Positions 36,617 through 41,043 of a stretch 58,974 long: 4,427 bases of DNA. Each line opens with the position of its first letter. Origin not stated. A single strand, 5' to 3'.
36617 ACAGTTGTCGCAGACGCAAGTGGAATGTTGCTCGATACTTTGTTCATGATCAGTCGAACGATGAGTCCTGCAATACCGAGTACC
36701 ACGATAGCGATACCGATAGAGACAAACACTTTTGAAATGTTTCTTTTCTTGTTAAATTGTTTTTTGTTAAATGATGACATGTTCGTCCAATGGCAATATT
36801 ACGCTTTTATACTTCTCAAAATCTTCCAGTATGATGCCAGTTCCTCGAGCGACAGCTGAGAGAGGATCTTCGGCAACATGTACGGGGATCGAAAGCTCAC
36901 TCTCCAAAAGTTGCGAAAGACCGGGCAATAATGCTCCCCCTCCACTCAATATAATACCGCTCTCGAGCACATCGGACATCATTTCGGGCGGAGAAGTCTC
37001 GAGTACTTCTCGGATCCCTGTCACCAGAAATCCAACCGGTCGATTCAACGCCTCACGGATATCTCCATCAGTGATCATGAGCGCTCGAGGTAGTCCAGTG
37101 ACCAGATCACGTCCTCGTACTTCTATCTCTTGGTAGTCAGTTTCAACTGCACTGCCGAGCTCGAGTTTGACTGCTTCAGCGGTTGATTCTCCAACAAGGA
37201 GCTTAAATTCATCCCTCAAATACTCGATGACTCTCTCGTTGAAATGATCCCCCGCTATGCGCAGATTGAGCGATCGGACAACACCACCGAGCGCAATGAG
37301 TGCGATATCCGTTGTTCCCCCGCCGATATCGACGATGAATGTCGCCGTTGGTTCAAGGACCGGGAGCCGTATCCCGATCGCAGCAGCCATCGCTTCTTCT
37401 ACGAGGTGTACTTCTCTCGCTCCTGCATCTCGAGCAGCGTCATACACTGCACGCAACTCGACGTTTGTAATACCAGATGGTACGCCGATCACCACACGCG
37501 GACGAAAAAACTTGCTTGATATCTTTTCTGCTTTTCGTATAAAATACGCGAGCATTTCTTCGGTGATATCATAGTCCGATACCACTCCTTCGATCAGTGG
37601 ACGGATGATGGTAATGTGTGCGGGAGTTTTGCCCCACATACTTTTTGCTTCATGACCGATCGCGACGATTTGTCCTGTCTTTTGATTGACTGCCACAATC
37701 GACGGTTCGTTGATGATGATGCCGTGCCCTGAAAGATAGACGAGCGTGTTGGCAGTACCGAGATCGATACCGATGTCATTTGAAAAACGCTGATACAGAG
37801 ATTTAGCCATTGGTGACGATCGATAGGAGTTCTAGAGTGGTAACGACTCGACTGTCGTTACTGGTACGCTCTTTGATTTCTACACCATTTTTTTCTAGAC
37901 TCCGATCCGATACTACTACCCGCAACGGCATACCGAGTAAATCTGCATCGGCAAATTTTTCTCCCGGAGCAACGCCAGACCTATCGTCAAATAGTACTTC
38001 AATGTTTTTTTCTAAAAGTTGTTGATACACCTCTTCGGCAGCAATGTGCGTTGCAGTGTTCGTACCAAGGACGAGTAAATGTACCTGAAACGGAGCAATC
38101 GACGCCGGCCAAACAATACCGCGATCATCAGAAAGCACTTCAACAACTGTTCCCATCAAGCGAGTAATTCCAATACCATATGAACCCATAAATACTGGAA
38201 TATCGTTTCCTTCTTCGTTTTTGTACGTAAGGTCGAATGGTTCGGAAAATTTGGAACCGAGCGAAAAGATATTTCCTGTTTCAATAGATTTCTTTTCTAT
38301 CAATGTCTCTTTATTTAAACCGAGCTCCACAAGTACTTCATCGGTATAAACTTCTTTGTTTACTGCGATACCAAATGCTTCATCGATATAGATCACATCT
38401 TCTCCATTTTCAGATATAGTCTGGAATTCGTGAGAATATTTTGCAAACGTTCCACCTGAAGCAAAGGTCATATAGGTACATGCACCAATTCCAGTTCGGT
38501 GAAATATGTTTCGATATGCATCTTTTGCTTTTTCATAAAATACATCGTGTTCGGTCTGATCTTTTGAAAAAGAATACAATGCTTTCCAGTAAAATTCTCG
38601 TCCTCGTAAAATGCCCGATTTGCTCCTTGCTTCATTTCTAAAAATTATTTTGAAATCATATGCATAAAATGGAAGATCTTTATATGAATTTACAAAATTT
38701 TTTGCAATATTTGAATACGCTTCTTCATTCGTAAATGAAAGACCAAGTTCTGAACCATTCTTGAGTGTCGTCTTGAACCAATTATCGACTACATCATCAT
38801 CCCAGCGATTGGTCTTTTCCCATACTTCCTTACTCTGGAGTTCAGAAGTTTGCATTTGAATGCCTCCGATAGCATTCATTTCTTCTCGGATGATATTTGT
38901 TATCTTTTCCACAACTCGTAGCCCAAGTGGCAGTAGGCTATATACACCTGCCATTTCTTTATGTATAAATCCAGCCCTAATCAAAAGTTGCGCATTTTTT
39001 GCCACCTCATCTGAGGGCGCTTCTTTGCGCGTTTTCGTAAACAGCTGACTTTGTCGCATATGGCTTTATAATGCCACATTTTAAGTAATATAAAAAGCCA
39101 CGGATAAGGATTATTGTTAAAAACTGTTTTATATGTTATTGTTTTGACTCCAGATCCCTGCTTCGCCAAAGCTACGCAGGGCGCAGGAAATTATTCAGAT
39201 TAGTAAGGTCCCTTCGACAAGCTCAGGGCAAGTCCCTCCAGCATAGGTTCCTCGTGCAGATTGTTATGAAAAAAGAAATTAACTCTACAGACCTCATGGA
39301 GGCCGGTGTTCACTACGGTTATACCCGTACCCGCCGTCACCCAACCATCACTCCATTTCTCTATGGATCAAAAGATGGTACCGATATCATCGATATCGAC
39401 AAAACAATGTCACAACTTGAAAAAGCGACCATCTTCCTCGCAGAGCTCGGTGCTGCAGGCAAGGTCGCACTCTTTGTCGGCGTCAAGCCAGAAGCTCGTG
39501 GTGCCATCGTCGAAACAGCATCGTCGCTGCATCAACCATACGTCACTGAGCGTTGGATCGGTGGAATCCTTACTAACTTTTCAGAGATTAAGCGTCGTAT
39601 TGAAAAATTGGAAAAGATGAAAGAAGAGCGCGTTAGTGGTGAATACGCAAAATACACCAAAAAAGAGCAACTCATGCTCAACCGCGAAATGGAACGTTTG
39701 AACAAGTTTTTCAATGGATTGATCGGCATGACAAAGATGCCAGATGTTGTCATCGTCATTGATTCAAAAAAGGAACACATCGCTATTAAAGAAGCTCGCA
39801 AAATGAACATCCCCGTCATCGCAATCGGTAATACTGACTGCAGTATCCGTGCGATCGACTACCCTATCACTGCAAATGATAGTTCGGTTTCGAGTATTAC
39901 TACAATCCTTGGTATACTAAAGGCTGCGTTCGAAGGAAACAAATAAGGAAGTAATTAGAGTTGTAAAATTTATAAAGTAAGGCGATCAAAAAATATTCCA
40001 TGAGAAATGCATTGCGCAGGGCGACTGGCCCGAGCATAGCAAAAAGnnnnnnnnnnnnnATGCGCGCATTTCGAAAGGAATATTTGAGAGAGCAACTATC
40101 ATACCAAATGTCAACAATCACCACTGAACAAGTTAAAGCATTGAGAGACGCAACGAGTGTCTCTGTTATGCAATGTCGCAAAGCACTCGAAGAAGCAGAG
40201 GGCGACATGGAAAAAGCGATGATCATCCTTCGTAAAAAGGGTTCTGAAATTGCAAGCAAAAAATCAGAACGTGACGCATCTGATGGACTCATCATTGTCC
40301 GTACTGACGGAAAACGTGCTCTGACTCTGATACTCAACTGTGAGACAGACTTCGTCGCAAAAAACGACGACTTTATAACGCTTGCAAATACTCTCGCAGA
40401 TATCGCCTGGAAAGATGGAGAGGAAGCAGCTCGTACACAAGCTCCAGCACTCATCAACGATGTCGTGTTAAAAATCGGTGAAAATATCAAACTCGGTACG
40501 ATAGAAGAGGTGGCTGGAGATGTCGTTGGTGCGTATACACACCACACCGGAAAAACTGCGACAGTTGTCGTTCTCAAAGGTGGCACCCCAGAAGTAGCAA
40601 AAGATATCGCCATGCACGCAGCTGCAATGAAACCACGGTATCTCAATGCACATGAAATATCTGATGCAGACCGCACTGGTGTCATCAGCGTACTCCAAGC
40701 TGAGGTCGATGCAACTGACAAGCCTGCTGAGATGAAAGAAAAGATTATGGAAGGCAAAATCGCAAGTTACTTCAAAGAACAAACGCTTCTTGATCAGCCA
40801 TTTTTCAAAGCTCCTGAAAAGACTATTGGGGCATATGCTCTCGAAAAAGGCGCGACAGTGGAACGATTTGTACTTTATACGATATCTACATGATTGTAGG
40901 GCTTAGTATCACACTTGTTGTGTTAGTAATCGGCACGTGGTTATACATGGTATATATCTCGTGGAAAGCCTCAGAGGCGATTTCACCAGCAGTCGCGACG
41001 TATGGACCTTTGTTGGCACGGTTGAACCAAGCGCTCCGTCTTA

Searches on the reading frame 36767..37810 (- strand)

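Call 81: search_protein_families(library=pfam, proteins=[window:36767-37810:-], max_evalue=0.001)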
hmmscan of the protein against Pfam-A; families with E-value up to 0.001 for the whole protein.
window:36767-37810:- (347 aa): 5 families
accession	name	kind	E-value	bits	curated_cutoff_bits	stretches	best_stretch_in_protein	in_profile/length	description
PF06723.19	MreB_Mbl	-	2.6e-130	434.5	27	1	10-335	1-326/327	MreB/Mbl protein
PF00012.26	HSP70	-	4.3e-13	48.8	20.6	1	83-204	114-240/599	Hsp70 protein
PF14450.12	FtsA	-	1.8e-10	41.7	31.8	1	159-315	2-112/127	Cell division protein FtsA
PF00022.25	Actin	-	2.3e-07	30.2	27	0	36-200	31-189/410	Actin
PF06277.17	EutA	-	0.00042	19.8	27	0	158-212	146-204/475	Ethanolamine utilisation protein EutA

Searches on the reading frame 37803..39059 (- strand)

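Call 42: search_protein_families(library=pfam, proteins=[window:37803-39059:-], max_evalue=0.0001)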
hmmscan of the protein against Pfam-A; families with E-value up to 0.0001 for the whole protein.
window:37803-39059:- (418 aa): 2 families
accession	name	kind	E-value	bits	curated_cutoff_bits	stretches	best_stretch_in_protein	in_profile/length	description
PF00587.30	tRNA-synt_2b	-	3.5e-27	96.1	29.3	1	95-307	1-177/179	tRNA synthetase class II core domain (G, H, P, S and T)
PF03129.25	HGTP_anticodon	-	1.2e-16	61.1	21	1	325-415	1-91/94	Anticodon binding domain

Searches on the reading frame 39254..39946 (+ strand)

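Call 81: search_protein_families(library=pfam, proteins=[window:39254-39946:+], max_evalue=0.001)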
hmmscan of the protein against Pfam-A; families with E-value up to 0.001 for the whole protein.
window:39254-39946:+ (230 aa): 1 family
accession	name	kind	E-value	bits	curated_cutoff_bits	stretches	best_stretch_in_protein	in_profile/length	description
PF00318.25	Ribosomal_S2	-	6.8e-70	235.1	26.1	1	14-226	1-213/216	Ribosomal protein S2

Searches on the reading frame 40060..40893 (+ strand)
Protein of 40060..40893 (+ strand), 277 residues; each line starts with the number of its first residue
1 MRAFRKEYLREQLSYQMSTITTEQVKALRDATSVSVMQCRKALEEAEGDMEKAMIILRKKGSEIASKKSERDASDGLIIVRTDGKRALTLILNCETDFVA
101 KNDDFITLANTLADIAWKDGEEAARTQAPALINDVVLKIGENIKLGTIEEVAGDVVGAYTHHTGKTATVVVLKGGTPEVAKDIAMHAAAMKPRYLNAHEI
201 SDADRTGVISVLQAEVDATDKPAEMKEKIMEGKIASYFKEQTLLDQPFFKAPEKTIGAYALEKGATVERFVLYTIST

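Call 82: search_protein_families(library=pfam, proteins=[window:40060-40893:+], max_evalue=0.001)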
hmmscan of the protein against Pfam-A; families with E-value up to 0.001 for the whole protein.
window:40060-40893:+ (277 aa): 3 families
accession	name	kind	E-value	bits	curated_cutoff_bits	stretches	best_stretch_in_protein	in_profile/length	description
PF00889.24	EF_TS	-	2e-46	158.6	27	1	91-275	5-202/204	Elongation factor TS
PF25025.1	EF-Ts_N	-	0.00026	21.3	33.2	1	18-57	10-50/60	Elongation factor Ts, mitochondrial, N-terminal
PF24767.1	UBA_At5g58720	-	0.00065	19.9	27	0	26-59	8-42/44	At5g58720 UBA-like domain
